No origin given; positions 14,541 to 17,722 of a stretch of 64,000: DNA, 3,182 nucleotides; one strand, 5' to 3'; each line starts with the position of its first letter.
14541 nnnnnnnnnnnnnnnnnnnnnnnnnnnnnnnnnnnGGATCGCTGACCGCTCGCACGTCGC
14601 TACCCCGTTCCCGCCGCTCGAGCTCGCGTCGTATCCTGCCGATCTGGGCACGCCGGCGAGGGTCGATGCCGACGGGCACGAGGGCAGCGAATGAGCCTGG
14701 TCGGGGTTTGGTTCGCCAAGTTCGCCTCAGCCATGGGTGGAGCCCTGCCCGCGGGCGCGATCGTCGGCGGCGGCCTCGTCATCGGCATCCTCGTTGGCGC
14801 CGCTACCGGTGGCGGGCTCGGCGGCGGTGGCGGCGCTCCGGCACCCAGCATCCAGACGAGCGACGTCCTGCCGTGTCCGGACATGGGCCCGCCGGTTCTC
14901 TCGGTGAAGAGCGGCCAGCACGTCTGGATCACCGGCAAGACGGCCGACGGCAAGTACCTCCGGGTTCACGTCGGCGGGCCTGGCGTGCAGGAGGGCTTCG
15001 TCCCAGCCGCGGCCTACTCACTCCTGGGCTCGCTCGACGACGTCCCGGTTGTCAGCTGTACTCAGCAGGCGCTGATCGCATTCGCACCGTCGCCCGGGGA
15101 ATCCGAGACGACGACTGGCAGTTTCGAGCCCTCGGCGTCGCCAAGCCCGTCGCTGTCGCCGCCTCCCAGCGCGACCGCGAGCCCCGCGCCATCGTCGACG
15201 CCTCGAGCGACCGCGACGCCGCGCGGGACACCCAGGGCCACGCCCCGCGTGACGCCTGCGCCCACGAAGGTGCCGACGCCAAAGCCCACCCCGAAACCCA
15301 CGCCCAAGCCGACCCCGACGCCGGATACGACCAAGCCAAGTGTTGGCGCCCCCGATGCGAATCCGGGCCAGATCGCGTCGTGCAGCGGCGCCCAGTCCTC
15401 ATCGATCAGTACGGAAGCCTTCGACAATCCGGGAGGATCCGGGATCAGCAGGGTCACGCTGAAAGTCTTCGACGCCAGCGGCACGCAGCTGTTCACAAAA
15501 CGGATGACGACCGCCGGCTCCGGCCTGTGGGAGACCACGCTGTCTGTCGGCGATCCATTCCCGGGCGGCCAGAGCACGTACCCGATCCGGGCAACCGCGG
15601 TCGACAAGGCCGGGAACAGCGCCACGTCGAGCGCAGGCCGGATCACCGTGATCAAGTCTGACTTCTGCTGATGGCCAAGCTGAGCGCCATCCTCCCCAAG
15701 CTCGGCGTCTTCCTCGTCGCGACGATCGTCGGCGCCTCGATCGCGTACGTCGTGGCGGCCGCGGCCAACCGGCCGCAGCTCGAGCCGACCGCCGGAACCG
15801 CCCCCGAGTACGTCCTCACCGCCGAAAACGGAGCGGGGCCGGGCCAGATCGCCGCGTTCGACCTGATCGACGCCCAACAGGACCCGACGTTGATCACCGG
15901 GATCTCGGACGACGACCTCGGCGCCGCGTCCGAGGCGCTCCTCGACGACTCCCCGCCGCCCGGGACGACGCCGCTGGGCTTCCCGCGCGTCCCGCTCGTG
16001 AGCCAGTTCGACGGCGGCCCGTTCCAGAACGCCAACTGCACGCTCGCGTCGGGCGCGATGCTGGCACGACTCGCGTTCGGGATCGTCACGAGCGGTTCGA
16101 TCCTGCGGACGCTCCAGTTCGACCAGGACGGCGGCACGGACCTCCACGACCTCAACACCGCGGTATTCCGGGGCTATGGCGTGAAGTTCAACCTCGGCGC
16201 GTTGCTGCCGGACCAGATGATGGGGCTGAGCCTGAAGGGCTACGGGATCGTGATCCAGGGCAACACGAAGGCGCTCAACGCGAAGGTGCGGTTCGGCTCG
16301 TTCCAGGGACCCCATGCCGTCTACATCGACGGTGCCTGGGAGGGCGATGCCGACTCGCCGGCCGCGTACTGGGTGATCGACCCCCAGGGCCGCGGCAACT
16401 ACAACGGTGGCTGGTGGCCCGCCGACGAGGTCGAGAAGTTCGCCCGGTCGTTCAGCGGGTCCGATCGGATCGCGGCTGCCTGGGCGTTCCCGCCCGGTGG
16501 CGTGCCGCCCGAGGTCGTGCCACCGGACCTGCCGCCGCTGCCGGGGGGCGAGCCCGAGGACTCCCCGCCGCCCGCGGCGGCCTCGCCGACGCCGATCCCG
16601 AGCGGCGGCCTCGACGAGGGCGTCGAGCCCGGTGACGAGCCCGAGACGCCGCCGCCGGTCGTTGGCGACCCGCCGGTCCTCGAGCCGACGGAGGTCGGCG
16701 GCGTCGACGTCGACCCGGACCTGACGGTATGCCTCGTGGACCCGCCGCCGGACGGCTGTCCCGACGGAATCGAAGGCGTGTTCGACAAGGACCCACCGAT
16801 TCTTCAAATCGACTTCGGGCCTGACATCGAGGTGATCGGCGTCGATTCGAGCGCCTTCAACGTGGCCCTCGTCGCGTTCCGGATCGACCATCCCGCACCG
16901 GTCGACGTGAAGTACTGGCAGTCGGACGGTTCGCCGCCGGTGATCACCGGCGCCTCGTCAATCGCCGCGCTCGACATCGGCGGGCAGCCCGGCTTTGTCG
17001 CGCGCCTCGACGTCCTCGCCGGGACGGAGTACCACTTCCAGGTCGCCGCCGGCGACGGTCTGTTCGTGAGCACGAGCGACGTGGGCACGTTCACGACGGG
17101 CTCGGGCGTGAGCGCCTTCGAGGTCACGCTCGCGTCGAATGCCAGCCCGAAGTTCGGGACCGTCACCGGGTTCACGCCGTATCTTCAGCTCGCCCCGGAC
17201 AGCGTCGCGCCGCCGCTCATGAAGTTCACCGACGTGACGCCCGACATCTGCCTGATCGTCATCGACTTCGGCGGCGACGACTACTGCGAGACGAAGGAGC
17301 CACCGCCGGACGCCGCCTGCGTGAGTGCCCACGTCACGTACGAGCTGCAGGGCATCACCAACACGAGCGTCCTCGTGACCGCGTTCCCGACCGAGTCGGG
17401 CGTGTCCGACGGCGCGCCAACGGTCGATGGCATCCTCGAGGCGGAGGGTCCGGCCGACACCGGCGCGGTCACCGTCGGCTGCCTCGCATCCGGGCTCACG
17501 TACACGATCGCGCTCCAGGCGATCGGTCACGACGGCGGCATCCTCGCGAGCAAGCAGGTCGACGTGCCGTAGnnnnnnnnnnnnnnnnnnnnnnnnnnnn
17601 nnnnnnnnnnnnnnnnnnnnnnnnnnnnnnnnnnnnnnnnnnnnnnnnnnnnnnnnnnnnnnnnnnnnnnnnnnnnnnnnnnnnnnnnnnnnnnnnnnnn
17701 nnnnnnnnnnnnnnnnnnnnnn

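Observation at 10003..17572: Tightly packed five-gene operon of anchored envelope proteins of unknown collective function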

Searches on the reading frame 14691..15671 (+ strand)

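Call 4: search_protein_families(library=pfam, proteins=[window:14691-15671:+], max_evalue=0.1)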
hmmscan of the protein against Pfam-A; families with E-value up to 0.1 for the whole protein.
window:14691-15671:+ (326 aa): 3 families
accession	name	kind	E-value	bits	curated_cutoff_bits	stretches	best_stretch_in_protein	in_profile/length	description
PF12245.14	Big_3_2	-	0.0017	19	23.3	1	248-315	43-115/122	Bacterial Ig-like domain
PF19077.6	Big_13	-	0.0031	18.4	27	1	255-320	43-100/102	Bacterial Ig-like domain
PF02494.22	HYR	-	0.023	15.5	21.7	0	279-314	43-75/81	HYR domain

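Call 5: search_protein_families(library=ncbifam, proteins=[window:14691-15671:+], max_evalue=0.1)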
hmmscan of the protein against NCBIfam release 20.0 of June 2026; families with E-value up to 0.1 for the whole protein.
window:14691-15671:+ (326 aa): 2 families
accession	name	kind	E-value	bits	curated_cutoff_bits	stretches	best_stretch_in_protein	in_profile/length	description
NF033510.3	Ca_tandemer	repeat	0.0038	17.6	50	0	254-311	45-96/96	Ca2+-stabilized repeat-containing adhesin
NF047446.1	barrel_OmpL47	domain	0.082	13.4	40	0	296-315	44-63/68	OmpL47-type beta-barrel domain-containing protein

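Call 112: search_protein_families(library=pfam, alignment_id=A4, max_evalue=1)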
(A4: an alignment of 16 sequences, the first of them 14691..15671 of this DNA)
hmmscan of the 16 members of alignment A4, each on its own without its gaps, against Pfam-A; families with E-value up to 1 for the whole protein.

A. member 1, window:14691-15671:+ (326 aa): 3 families
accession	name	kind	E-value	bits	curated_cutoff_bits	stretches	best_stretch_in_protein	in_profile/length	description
PF12245.14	Big_3_2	-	0.0017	19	23.3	1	248-315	43-115/122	Bacterial Ig-like domain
PF19077.6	Big_13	-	0.0031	18.4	27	1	255-320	43-100/102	Bacterial Ig-like domain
PF02494.22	HYR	-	0.023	15.5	21.7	1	279-314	43-75/81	HYR domain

B. families by the number of members that match (of 16 scanned): 22 families
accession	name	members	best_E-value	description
PF17957.7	Big_7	6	0.00014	Bacterial Ig domain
PF12245.14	Big_3_2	4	2.7e-07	Bacterial Ig-like domain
PF19077.6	Big_13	4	3.4e-05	Bacterial Ig-like domain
PF08239.17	SH3_3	3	0.00076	Bacterial SH3 domain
PF05887.16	Trypan_PARP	3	0.0099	Procyclic acidic repetitive protein (PARP)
PF11141.13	DUF2914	2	0.012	Protein of unknown function (DUF2914)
PF24893.1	DUF7743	2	0.23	Domain of unknown function (DUF7743)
PF13754.12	Big_3_4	1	0.0018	Domain of unknown function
PF22184.2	CBM_56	1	0.0074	Carbohydrate binding module family 56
PF18252.6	Cu_bind_CorA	1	0.0077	Copper(I)-binding protein CorA-like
PF17210.9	SdrD_B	1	0.0092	SdrD B-like domain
PF10648.15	Gmad2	1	0.018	Immunoglobulin-like domain of bacterial spore germination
PF02369.22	Big_1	1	0.022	Bacterial Ig-like domain (group 1)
PF02494.22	HYR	1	0.023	HYR domain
PF09436.16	DUF2016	1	0.06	Domain of unknown function (DUF2016)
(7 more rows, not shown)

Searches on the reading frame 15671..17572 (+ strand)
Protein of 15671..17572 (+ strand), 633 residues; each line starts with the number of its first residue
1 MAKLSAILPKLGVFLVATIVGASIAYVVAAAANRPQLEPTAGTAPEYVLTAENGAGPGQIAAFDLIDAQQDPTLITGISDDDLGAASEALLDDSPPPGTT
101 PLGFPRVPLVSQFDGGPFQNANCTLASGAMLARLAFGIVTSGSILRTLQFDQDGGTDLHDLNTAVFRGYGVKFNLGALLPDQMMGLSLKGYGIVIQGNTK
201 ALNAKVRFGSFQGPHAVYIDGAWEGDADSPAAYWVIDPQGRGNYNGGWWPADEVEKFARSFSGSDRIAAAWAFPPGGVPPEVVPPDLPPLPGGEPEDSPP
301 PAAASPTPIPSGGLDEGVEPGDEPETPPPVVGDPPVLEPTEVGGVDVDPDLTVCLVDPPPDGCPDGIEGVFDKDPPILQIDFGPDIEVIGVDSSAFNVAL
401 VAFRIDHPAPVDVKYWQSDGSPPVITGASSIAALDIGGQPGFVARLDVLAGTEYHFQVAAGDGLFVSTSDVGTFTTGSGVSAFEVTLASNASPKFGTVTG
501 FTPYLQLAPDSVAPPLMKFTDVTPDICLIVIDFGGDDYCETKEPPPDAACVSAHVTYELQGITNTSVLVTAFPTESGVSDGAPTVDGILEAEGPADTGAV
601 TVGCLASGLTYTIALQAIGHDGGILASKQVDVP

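Call 4: search_protein_families(library=pfam, proteins=[window:15671-17572:+], max_evalue=0.1)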
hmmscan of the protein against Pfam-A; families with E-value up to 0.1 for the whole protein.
window:15671-17572:+ (633 aa): 0 families

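Call 5: search_protein_families(library=ncbifam, proteins=[window:15671-17572:+], max_evalue=0.1)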
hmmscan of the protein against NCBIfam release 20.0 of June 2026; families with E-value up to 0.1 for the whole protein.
window:15671-17572:+ (633 aa): 0 families

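Call 28: find_homologous_proteins(query=window:15671-17572:+, max_evalue=0.001)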
Query window:15671-17572:+ (633 aa): 186 proteins with E <= 0.001 among 8000 candidates; the best 120 are listed.
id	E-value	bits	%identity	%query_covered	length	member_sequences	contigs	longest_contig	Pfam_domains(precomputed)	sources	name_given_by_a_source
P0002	0.0e+0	1414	100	100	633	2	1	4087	-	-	-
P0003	4.5e-281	952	69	100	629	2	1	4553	-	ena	-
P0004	9.4e-272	921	67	100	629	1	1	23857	-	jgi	jgi:hypothetical protein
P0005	3.6e-257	873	64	100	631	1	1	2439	-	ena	-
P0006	3.8e-254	863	64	100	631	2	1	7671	-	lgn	-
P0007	6.4e-251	852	64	100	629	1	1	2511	-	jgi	jgi:hypothetical protein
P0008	1.2e-244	832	63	100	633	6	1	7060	-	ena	-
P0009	1.2e-235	802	61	100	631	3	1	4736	-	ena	-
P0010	7.5e-219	746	62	91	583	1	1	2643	-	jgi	jgi:hypothetical protein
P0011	2.5e-210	718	56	100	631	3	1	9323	-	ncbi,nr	ncbi:MAG TPA: hypothetical protein VFO73_03605 [Candidatus Limnocylindrales bacterium]|nr:hypothetic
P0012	7.0e-205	700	56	96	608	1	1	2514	-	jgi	jgi:hypothetical protein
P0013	3.5e-202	691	56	100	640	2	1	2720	-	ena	-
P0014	1.3e-200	686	68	75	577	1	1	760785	-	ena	-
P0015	2.0e-200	686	54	100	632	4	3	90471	-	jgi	jgi:hypothetical protein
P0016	2.7e-198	679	54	100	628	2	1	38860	-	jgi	jgi:hypothetical protein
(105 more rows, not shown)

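Call 33: find_related_loci(query=A1, collection=genome_contigs, flank=10000)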
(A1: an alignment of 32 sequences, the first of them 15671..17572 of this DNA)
Query A1 (633 aa) in genome_contigs; peptide patterns used: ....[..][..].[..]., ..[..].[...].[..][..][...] (x = any residue, [..] = any of these).
184 stretches matched a pattern; 53 encode a relative of the query (tblastn E <= 1e-3); 53 distinct loci.
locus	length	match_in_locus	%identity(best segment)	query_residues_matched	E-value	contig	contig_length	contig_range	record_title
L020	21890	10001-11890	52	1-633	0e+0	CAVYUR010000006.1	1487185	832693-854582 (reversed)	MAG: uncultured Chloroflexia bacterium isolate MFD04935.bin.2.65 genome assembly, contig: contig_4722, whole genome shot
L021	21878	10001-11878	51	4-632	0e+0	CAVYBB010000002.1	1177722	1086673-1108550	MAG: uncultured Chloroflexia bacterium isolate MFD04944.bin.2.224 genome assembly, contig: contig_15954, whole genome sh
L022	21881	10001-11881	51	1-633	3e-178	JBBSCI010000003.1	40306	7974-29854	MAG: Candidatus Limnocylindrales bacterium isolate metawrap_la6_14 metawrap_la6_14_K_868935_L_40306_cov_9.0000, whole ge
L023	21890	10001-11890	53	1-633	5e-177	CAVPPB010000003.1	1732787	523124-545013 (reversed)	MAG: uncultured Chloroflexia bacterium isolate MFD09779.bin.2.2 genome assembly, contig: contig_5607, whole genome shotg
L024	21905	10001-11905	51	4-633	8e-174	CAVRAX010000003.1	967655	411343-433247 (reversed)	MAG: uncultured Chloroflexia bacterium isolate MFD04944.bin.1.71 genome assembly, contig: contig_35674, whole genome sho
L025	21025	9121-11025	46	1-633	7e-162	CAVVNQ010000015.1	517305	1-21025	MAG: uncultured Chloroflexia bacterium isolate MFD05684.bin.3.391 genome assembly, contig: contig_63940, whole genome sh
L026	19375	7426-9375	48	1-633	6e-158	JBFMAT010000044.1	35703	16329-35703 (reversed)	MAG: Chloroflexota bacterium isolate MAG145 MAG145_44, whole genome shotgun sequence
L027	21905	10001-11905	47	1-633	7e-157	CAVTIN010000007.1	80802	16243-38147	MAG: uncultured Chloroflexia bacterium isolate MFD05684.bin.3.180 genome assembly, contig: contig_36075, whole genome sh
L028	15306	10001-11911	47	1-633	3e-155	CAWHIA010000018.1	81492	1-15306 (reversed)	MAG: uncultured Chloroflexia bacterium isolate MFD00392.bin.3.628 genome assembly, contig: contig_51333, whole genome sh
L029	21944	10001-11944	47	1-633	2e-152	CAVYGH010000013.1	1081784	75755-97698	MAG: uncultured Chloroflexia bacterium isolate MFD00392.bin.2.85 genome assembly, contig: contig_5618, whole genome shot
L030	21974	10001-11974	46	2-633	8e-151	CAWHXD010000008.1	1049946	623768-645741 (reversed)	MAG: uncultured Chloroflexia bacterium isolate MFD02416.bin.2.153 genome assembly, contig: contig_32568, whole genome sh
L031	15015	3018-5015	46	4-633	3e-150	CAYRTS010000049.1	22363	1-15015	MAG TPA_asm: uncultured Anaerolineaceae bacterium isolate binchicken_co186_197 genome assembly, contig: NODE_2701_length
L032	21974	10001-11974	45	1-633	1e-149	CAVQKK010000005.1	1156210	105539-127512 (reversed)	MAG: uncultured Chloroflexia bacterium isolate MFD02416.bin.1.295 genome assembly, contig: contig_3631, whole genome sho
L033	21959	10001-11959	45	1-633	1e-149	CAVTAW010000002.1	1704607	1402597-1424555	MAG: uncultured Chloroflexia bacterium isolate MFD02416.bin.2.65 genome assembly, contig: contig_50, whole genome shotgu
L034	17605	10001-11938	46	1-633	6e-149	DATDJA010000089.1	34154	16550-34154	MAG TPA_asm: Candidatus Limnocylindrales bacterium isolate SMAG_U318 k141_1583075, whole genome shotgun sequence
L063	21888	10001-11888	45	1-630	2e-116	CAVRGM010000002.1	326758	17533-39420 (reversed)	MAG: uncultured Chloroflexia bacterium isolate MFD05442.bin.1.287 genome assembly, contig: contig_18366, whole genome sh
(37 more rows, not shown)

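Call 39: predict_structure(alignment_id=A1)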
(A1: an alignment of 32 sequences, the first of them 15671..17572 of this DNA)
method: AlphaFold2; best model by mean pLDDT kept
length: 633 residues; sequences in the alignment: 32
mean_pLDDT: 71.9   pTM: 0.63
mean pLDDT of the five models: 71.9, 70.3, 68.4, 65.9, 65.5
residues with pLDDT >= 90: 169; 70-90: 234; 50-70: 75; < 50: 155
segments of 3 or more residues with pLDDT < 50: 29-62, 114-121, 141-170, 287-354, 356-359, 371-380
pLDDT, mean of each block of 10 residues (from residue 1): 68 82 64 32 32 38 50 74 75 63 63 50 72 69 37 38 46 83 89 91 82 88 80 87 80 94 89 75 50 33 34 37 40 40 38 47 53 43 82 86 90 88 83 88 92 90 78 88 94 87 88 92 88 93 80 96 90 90 87 95 95 92 88 94
secondary structure, 60 per line:
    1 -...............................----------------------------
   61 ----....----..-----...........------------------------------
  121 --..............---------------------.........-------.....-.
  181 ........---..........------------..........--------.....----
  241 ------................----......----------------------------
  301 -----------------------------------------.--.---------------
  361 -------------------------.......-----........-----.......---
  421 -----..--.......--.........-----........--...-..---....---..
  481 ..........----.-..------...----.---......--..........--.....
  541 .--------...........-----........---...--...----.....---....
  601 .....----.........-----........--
elements in order: H2-32 H65-68 H80-90 H123-136 H158-166 E174-178 H180-188 E192-198 E214-223 E232-236 E247-250 H251-262 E267-272 E386-392 E398-405 E411-417 E430-436 E439-447 E453-460 E472-475 E479-490 E505-507 E516-518 E527-533 E536-541 E550-560 E566-573 E577-579 E582-584 E589-593 E597-605 E610-618 E624-631

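Call 44: search_protein_families(library=pfam, proteins=[L063:573-2447:+, L063:2155-3402:+, L063:3738-4643:+, L063:4378-6189:+, L063:6110-6823:+, L063:7439-8443:+, L063:8958-9710:+, L063:3330-4772:-, L063:7094-8425:-, L063:225-1913:-], max_evalue=0.001)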
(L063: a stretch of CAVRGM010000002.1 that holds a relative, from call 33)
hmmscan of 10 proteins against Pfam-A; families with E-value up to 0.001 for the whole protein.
L063:573-2447:+ (624 aa): 0 families

L063:2155-3402:+ (415 aa): 0 families

L063:3738-4643:+ (301 aa): 0 families

L063:4378-6189:+ (603 aa): 0 families

L063:6110-6823:+ (237 aa): 0 families

L063:7439-8443:+ (334 aa): 0 families

L063:8958-9710:+ (250 aa): 1 family
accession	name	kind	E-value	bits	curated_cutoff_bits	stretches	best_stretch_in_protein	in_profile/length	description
PF05887.16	Trypan_PARP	-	0.00094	19.6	100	0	178-238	56-116/134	Procyclic acidic repetitive protein (PARP)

L063:3330-4772:- (480 aa): 8 families
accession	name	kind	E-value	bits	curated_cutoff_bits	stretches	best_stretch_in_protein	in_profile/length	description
PF01266.30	DAO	-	3e-62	211.6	27.9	1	95-444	1-353/353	FAD dependent oxidoreductase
PF12831.13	FAD_oxidored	-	7.3e-09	35.8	27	1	95-306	1-157/416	FAD dependent oxidoreductase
PF01494.25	FAD_binding_3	-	3.8e-07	30.1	22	1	94-137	2-44/349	FAD binding domain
PF00890.30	FAD_binding_2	-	2.6e-06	27.4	20.4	1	95-296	1-206/414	FAD binding domain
PF07992.20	Pyr_redox_2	-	5.9e-06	26.3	26.1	0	95-127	2-34/291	Pyridine nucleotide-disulphide oxidoreductase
PF01946.23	Thi4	-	7.8e-06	25.7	26.2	1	88-138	12-64/235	Thi4 family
PF13450.12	NAD_binding_8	-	9.8e-06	26.2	21.9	1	98-132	1-35/68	NAD(P)-binding Rossmann-like domain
PF13738.12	Pyr_redox_3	-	0.00088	19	30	0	89-127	160-198/305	Pyridine nucleotide-disulphide oxidoreductase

L063:7094-8425:- (443 aa): 1 family
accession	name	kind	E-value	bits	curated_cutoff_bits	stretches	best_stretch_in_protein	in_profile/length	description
PF07690.21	MFS_1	-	1.8e-27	96.6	33.4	2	45-398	2-347/347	Major Facilitator Superfamily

L063:225-1913:- (562 aa): 3 families
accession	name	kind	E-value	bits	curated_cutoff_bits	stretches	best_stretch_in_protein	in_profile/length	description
PF17392.7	Urocanase_C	-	6.7e-94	313.3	23.6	1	355-549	1-195/196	Urocanase C-terminal domain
PF01175.24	Urocanase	-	2.4e-83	279.4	23.2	1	144-352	1-209/209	Urocanase Rossmann-like domain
PF17391.7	Urocanase_N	-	1.3e-60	203.3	23.2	1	15-141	1-127/127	Urocanase N-terminal domain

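Call 46: fold_search(model_id=the predicted structure, library=pdb)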
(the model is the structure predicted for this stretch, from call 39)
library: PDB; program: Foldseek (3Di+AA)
matches with E <= 10: 1968; with E <= 0.001: 13
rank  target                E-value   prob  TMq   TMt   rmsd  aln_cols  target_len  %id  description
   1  3npz_B                3.1e-05  1.00  0.13  0.36  14.2       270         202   11  Prolactin Receptor (PRLR) Complexed with the Natural Hormone (PRL) (released 2010-10-06)
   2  2gee                  5.1e-05  1.00  0.13  0.36  14.3       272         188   13  Crystal Structure of Human Type III Fibronectin Extradomain B and Domain 8 (released 2006-10-17)
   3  4i18_R                7.4e-05  1.00  0.12  0.35  15.1       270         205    9  Crystal structure of human prolactin receptor complexed with Fab fragment (released 2013-11-20)
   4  3mzg_B                9.7e-05  1.00  0.12  0.36  14.2       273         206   10  Crystal structure of a human prolactin receptor antagonist in complex with the extracellular domain of the human prola (released 2010-09-29)
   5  3ncc_B                1.1e-04  1.00  0.12  0.36  13.8       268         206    9  A human Prolactin receptor antagonist in complex with the mutant extracellular domain H188A of the human prolactin rec (released 2010-09-29)
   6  3d48_R                1.5e-04  1.00  0.13  0.37  13.8       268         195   10  Crystal structure of a prolactin receptor antagonist bound to the extracellular domain of the prolactin receptor (released 2008-06-03)
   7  1f6f_B                1.6e-04  1.00  0.12  0.35  14.4       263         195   10  CRYSTAL STRUCTURE OF THE TERNARY COMPLEX BETWEEN OVINE PLACENTAL LACTOGEN AND THE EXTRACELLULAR DOMAIN OF THE RAT PROL (released 2000-07-04)
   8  6xay_B                2.2e-04  0.94  0.11  0.22  24.8       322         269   14  Structure of a fragment of human fibronectin containing the 10th, 11th and 12th type III domains (released 2021-06-09)
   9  8ent_C                6.3e-04  0.97  0.11  0.31  14.7       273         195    6  Interleukin-21 signaling complex with IL-21R and IL-2Rg (released 2023-06-28)
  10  3ew3_B                7.0e-04  1.00  0.12  0.35  12.8       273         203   10  the 1:2 complex between a Nterminal elongated prolactin and the extra cellular domain of the rat prolactin receptor (released 2009-11-03)
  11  3qb7_C                8.7e-04  0.96  0.11  0.31  13.7       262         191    6  Interleukin-4 mutant RGA bound to cytokine receptor common gamma (released 2012-04-25)
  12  3npz_C                9.2e-04  0.99  0.13  0.36  12.7       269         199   10  Prolactin Receptor (PRLR) Complexed with the Natural Hormone (PRL) (released 2010-10-06)
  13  7z3q_B                9.7e-04  0.96  0.12  0.30  13.2       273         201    8  Crystal structure of the human leptin:LepR-CRH2 encounter complex to 3.6 A resolution. (released 2023-03-22)
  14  5m5e_C                1.1e-03  0.96  0.11  0.31  13.9       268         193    7  Crystal structure of a interleukin-2 variant in complex with interleukin-2 receptor (released 2017-05-03)
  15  4yfg_A                1.1e-03  0.99  0.13  0.17  13.3       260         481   12  Crystal structure of PTP delta meA3/meB minus variant Ig1-Fn1 (released 2015-05-06)
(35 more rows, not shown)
